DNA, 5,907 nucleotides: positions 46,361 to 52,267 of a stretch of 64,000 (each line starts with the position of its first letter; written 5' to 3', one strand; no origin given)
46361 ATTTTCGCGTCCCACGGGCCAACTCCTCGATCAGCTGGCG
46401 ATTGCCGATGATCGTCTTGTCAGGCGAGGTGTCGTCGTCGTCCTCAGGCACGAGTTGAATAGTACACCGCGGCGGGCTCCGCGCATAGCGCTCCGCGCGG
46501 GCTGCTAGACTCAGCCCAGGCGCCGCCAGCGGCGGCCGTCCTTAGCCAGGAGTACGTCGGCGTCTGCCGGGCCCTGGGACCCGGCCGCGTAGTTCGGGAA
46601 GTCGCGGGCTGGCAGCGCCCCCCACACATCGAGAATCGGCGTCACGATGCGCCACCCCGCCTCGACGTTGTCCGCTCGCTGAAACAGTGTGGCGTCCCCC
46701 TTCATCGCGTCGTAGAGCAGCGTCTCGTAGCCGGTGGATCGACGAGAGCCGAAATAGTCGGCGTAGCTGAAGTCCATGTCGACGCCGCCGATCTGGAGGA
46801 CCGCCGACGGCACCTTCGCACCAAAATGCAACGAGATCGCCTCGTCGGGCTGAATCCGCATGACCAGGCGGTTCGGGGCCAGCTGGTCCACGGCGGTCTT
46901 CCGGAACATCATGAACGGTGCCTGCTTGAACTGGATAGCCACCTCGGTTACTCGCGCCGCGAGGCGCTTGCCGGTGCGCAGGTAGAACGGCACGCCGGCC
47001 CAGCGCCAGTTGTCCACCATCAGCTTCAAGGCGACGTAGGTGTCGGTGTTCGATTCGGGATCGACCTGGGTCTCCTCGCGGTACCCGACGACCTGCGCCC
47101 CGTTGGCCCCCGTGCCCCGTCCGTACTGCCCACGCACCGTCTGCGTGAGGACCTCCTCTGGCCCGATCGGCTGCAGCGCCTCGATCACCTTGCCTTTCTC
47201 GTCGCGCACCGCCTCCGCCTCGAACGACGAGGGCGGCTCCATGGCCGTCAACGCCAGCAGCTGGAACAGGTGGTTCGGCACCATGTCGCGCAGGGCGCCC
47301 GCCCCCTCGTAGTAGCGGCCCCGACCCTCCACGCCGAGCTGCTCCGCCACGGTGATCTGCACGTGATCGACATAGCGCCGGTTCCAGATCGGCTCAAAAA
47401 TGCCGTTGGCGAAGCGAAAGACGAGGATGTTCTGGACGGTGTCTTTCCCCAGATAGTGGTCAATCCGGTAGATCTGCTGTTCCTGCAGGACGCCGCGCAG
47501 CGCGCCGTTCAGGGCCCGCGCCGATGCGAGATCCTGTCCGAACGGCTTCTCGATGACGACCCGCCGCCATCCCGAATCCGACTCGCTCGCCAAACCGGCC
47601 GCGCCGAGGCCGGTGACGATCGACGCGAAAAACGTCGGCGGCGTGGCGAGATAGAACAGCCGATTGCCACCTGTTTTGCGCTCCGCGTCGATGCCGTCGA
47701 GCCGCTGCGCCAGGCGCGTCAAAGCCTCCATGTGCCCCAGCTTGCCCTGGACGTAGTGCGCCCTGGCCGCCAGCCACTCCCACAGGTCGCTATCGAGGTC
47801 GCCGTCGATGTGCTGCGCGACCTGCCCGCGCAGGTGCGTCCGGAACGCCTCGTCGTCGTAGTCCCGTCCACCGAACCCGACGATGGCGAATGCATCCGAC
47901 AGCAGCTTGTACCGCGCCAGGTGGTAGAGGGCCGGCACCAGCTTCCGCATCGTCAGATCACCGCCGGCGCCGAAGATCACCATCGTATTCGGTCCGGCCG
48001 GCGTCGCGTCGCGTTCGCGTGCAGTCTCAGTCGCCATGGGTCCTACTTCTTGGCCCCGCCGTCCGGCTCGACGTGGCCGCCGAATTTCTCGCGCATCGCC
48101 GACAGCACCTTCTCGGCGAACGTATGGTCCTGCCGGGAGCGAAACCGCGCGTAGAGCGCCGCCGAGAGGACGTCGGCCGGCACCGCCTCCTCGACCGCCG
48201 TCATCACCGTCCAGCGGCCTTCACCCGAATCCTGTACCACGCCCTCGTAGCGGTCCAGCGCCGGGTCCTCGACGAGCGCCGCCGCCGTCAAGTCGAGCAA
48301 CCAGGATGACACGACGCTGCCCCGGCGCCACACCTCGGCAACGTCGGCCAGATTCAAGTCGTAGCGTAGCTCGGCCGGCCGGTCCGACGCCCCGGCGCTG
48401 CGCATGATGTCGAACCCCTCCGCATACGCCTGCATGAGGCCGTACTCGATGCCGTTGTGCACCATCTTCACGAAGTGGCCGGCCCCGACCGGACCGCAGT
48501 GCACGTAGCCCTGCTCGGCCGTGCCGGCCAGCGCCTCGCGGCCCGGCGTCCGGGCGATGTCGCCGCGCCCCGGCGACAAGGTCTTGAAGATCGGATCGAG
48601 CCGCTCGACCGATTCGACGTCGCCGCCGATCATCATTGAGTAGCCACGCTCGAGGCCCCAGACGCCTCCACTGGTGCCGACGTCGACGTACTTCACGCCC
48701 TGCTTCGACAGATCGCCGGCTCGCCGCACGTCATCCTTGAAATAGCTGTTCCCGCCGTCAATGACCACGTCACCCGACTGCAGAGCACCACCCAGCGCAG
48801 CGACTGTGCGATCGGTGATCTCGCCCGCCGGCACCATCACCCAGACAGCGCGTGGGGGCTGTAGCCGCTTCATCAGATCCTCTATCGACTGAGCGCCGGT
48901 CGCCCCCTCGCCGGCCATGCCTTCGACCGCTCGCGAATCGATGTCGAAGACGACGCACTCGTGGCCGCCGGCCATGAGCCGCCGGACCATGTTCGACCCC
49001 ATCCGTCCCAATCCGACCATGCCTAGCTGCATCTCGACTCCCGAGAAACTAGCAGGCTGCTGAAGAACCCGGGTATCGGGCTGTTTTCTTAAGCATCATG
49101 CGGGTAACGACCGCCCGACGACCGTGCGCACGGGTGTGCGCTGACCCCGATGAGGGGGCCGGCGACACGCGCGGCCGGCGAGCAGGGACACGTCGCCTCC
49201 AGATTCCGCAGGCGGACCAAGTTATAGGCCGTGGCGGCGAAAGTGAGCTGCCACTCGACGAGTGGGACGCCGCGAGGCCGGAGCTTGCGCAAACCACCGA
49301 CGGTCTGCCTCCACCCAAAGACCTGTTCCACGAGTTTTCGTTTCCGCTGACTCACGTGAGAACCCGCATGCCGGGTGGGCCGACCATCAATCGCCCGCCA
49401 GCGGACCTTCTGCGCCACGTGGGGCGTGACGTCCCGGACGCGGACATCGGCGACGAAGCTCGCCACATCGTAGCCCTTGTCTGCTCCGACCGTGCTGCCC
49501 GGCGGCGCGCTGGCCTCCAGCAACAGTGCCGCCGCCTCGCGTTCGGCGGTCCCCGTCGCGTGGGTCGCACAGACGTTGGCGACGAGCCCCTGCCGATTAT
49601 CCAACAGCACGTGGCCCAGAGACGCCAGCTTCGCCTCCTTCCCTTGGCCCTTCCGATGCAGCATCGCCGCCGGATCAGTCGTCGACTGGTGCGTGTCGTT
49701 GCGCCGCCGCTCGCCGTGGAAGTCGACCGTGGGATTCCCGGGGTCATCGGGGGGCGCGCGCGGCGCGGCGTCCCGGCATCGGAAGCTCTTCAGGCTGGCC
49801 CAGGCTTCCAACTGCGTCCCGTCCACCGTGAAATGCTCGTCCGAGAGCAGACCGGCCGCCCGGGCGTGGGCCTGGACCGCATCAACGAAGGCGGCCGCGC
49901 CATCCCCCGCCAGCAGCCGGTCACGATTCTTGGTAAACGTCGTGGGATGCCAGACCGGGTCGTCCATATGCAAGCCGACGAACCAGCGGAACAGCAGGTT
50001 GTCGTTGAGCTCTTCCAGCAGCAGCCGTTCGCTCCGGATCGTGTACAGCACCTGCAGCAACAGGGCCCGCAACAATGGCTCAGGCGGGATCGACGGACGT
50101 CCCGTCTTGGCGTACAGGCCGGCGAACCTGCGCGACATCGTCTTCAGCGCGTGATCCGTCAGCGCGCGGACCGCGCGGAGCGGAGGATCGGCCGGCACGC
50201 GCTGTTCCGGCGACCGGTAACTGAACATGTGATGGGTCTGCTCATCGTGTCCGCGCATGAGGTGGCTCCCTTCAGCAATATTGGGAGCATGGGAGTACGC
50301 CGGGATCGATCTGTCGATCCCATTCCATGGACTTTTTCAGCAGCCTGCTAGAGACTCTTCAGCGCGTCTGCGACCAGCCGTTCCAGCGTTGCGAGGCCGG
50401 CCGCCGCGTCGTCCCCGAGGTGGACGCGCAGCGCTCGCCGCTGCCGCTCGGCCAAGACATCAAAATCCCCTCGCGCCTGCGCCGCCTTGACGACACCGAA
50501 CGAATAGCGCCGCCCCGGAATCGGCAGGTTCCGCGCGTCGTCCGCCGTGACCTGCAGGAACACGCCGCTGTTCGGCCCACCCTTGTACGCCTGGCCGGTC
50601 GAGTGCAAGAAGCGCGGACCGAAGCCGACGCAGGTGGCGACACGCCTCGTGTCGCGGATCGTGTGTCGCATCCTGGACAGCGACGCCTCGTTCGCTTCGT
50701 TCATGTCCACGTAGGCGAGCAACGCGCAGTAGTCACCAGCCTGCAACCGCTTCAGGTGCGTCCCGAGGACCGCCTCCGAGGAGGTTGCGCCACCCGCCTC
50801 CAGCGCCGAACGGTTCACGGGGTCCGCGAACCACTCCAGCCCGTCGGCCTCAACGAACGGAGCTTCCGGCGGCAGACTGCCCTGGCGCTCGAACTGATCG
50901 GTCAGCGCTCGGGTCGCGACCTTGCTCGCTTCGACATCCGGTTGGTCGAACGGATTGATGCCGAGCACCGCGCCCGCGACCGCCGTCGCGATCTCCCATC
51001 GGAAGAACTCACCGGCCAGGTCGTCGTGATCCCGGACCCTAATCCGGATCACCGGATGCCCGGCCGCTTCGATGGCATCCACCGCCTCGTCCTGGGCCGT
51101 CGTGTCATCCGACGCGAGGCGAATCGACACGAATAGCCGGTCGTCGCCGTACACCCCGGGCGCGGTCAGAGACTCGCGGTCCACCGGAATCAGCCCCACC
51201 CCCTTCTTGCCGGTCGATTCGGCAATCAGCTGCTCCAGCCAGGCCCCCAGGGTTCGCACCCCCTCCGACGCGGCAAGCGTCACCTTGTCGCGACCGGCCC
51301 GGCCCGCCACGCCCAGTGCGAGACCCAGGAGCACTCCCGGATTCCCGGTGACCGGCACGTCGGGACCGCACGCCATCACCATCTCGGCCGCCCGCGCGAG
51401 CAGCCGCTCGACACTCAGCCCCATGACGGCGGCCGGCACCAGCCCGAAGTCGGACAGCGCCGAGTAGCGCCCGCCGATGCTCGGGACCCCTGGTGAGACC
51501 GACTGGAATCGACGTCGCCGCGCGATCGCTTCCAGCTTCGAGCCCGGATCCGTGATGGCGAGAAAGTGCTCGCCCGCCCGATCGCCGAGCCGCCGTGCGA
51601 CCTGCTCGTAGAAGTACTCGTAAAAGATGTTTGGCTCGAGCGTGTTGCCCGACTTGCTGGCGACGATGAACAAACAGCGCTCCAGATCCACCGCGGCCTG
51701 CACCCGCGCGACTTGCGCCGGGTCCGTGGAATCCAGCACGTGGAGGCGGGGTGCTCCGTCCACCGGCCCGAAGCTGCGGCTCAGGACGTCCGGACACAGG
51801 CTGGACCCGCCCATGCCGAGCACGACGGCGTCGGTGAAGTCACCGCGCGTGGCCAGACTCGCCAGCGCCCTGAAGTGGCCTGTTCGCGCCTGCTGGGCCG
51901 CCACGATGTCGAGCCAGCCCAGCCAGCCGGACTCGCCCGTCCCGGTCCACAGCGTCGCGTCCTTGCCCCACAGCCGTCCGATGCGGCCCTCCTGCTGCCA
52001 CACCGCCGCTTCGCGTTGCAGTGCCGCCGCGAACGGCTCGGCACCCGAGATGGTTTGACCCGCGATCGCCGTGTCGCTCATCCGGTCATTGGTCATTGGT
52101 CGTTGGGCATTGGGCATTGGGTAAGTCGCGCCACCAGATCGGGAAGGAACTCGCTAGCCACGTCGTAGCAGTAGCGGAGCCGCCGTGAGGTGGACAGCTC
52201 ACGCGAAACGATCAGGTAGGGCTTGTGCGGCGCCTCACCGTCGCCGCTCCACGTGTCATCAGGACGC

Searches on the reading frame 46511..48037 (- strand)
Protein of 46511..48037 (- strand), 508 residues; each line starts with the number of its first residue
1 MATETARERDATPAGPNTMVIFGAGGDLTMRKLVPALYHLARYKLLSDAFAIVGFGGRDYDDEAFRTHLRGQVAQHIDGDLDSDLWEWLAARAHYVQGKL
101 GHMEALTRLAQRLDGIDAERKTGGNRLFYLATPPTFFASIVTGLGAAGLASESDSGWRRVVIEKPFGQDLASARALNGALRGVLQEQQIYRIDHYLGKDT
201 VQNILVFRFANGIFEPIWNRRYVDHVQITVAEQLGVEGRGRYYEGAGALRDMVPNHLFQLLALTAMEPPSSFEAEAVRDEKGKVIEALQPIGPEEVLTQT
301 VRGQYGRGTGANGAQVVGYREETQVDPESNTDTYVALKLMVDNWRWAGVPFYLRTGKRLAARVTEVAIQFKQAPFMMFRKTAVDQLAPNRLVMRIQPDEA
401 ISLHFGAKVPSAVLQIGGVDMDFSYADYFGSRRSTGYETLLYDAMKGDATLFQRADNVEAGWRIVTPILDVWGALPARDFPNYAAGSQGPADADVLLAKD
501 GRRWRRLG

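Call 65: find_encoding_contigs(protein=window:46511-48037:-, flank=1000, max_places=3)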
Protein window:46511-48037:- (508 aa): no gene with exactly this product is on record in the collection.

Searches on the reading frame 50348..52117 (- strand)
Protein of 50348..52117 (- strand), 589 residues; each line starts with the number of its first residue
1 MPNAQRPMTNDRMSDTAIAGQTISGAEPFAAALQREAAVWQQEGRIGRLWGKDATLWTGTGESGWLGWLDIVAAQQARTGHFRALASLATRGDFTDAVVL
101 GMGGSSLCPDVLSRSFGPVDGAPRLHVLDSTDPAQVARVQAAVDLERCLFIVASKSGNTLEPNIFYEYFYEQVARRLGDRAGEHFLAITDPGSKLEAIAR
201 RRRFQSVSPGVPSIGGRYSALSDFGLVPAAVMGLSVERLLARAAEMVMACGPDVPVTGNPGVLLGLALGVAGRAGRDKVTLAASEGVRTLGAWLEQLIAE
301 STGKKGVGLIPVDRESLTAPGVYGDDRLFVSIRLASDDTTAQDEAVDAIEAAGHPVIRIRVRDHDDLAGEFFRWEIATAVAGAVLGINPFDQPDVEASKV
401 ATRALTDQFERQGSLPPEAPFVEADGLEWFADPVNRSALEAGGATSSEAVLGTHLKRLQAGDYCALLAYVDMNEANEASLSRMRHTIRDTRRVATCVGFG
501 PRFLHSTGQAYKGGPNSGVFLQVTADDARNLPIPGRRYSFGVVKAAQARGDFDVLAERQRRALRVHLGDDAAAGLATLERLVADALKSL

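Call 66: find_encoding_contigs(protein=window:50348-52117:-, flank=1000, max_places=3)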
Protein window:50348-52117:- (589 aa): no gene with exactly this product is on record in the collection.
